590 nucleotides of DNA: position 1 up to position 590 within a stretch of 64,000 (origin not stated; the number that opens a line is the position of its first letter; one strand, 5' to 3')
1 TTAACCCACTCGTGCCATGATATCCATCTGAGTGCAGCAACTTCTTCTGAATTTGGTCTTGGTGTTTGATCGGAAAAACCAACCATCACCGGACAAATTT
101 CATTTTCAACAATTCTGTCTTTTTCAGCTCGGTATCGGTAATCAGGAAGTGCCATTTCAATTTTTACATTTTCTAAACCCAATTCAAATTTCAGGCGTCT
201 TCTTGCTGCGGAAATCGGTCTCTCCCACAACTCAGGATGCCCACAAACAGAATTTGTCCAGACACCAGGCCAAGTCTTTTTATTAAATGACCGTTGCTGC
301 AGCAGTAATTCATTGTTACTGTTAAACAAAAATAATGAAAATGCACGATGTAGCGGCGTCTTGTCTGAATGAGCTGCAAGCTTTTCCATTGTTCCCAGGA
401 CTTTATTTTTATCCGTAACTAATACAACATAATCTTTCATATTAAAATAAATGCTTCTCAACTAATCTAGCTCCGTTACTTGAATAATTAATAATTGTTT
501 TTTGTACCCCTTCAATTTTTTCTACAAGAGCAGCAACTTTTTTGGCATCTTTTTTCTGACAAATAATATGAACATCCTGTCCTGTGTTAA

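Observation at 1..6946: Eight-gene translationally coupled mevalonate operon with archaeal-style thiolase/HMG-CoA synthase/DUF35 trio and a cysteine-free DUF35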

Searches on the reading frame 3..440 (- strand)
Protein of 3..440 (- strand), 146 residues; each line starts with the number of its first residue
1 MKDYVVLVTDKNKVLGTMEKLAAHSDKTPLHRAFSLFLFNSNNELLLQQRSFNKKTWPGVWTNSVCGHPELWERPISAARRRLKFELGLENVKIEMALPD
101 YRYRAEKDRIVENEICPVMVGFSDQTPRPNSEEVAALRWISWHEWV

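Call 4: search_protein_families(library=pfam, proteins=[window:3-440:-], max_evalue=0.01)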
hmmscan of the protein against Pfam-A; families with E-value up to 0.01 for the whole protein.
window:3-440:- (146 aa): 1 family
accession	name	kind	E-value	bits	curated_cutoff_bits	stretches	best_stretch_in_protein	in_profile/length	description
PF00293.34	NUDIX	-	2.9e-17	63.4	21.1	1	30-144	2-117/134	NUDIX domain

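Call 5: search_protein_families(library=ncbifam, proteins=[window:3-440:-], max_evalue=0.001)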
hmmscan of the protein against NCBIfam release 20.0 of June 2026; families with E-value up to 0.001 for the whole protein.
window:3-440:- (146 aa): 4 families
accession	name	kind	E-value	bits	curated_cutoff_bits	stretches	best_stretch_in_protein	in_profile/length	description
NF002995.0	PRK03759.1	equivalog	2.7e-56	190.2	127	1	3-144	7-149/185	isopentenyl-diphosphate Delta-isomerase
TIGR02150.1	IPP_isom_1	equivalog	4.7e-40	137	105.8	1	5-145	1-140/159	isopentenyl-diphosphate delta-isomerase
NF041653.1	Nud_hyd_Meth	equivalog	5.9e-07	29.4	300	1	11-68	8-64/170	Nudix hydrolase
NF011922.0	PRK15393.1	equivalog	4.9e-06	26.3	152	1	3-110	11-116/182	NUDIX hydrolase YfcD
